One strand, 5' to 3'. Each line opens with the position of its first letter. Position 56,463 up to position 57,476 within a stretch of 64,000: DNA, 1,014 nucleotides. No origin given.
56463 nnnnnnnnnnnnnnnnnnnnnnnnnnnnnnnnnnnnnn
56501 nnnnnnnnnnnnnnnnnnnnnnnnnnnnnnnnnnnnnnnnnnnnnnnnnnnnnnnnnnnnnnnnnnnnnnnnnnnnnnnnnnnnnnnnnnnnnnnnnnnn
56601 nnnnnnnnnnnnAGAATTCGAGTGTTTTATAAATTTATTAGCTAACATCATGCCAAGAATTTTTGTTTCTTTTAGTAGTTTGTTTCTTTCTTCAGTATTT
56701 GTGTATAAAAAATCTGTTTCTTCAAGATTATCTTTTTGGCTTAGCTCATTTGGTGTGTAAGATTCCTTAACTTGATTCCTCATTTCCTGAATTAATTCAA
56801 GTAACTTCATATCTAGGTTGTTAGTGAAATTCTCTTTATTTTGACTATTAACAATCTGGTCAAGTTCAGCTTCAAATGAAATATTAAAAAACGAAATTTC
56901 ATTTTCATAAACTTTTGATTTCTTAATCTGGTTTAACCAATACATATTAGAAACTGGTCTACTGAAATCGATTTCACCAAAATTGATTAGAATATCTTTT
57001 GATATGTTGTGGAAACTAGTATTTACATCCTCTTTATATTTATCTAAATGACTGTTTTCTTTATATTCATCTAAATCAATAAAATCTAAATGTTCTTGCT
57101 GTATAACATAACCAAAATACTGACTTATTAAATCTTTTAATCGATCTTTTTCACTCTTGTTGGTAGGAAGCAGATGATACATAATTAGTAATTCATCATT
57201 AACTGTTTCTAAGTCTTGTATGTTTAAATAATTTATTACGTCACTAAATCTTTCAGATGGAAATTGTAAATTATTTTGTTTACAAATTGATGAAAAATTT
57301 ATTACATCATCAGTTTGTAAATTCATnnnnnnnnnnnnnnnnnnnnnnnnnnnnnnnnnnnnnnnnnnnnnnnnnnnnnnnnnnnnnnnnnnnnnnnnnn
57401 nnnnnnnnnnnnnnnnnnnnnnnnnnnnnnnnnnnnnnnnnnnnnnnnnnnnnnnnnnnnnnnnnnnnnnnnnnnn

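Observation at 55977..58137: MoxR ATPase + VWA pair translationally coupled inside the proB-proA ... nadD housekeeping run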

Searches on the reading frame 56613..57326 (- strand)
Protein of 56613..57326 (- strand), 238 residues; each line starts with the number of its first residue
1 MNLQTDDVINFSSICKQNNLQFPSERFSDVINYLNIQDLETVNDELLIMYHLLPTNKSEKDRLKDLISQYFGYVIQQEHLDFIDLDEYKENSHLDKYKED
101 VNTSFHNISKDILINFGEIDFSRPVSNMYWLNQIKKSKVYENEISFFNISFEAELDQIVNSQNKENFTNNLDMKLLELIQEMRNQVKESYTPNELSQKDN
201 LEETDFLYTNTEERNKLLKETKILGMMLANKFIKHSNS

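Call 81: predict_structure(alignment_id=A5)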
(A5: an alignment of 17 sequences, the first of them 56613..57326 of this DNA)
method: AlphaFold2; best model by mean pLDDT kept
length: 238 residues; sequences in the alignment: 17
mean_pLDDT: 77.7   pTM: 0.40
mean pLDDT of the five models: 77.7, 76.7, 74.4, 73.5, 71.7
residues with pLDDT >= 90: 35; 70-90: 148; 50-70: 35; < 50: 20
segments of 3 or more residues with pLDDT < 50: 93-99, 189-198
pLDDT, mean of each block of 10 residues (from residue 1): 81 88 82 78 83 82 88 70 56 45 77 87 84 92 87 87 89 92 71 47 54 74 90 83
secondary structure, 60 per line:
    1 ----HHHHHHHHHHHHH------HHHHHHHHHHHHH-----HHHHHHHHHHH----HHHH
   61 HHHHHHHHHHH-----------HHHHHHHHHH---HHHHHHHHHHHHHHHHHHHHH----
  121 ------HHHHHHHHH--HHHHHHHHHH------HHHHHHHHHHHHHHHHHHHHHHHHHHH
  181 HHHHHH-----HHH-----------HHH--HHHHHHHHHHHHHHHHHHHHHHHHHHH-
elements in order: H5-17 H24-36 H42-52 H57-71 H83-92 H96-116 H127-135 H138-147 H154-186 H211-237

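Call 83: fold_search(model_id=the predicted structure, library=pdb)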
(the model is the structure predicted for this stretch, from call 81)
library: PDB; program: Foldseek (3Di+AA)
matches with E <= 10: 20; with E <= 0.001: 0
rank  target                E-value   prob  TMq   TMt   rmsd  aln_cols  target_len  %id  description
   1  4f7r_B                2.2e+00  0.05  0.14  0.14  19.0       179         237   11  Crystal structure of 14-3-3 protein from Giardia intestinalis (released 2013-05-22)
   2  8j0q_A                3.3e+00  0.03  0.11  0.13  19.4       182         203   13  Structure of DNA binding domain of human TFAP2B (released 2023-07-05)
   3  5jj3_A                3.6e+00  0.03  0.12  0.05  44.0       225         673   15  Refined Structure of the Mature Virion Conformation of P22 Portal Protein (released 2017-02-08)
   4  8uc6_C                4.8e+00  0.04  0.15  0.21  16.2       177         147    9  Calpain-7:IST1 Complex (released 2023-10-25)
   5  6me6_A                4.8e+00  0.03  0.09  0.05  16.4       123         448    7  XFEL crystal structure of human melatonin receptor MT2 in complex with 2-phenylmelatonin (released 2019-04-24)
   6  6fnb_B                4.8e+00  0.03  0.13  0.14  19.0       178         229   12  Mono- and bivalent 14-3-3 inhibitors for characterizing supramolecular lysine-PEG interactions in proteins (released 2018-07-04)
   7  4f7r_D                4.8e+00  0.02  0.14  0.14  20.1       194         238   10  Crystal structure of 14-3-3 protein from Giardia intestinalis (released 2013-05-22)
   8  8uc6_B                5.1e+00  0.03  0.15  0.20  15.7       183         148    9  Calpain-7:IST1 Complex (released 2023-10-25)
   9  5f74_A                5.4e+00  0.02  0.12  0.12  20.0       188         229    9  Crystal structure of ChREBP:14-3-3 complex bound with AMP (released 2016-03-23)
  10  6oao_E                6.7e+00  0.01  0.10  0.12  17.1       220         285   10  Structure of DBP in complex with human neutralizing antibody 092096 (released 2019-06-12)
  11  6oao_A                7.1e+00  0.01  0.12  0.11  19.9       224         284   11  Structure of DBP in complex with human neutralizing antibody 092096 (released 2019-06-12)
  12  8tee_A                7.9e+00  0.05  0.15  0.09  16.9       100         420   13  Crystal structure of Kindlin2 in complex with K794Q mutated beta1 integrin (released 2024-07-03)
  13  8g3k_B                7.9e+00  0.03  0.16  0.22  15.6       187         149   13  Cryo-EM imaging scaffold subunits A and B used to display KRAS G12C complex with GDP (released 2023-08-09)
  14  8yo3_A                7.9e+00  0.02  0.15  0.09  24.3       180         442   10  structure of phage T4 topoisomerase II central domain (released 2024-09-25)
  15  7yle                  8.8e+00  0.05  0.15  0.12   6.6        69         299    9  RnDmpX in complex with DMSP (released 2023-01-25)
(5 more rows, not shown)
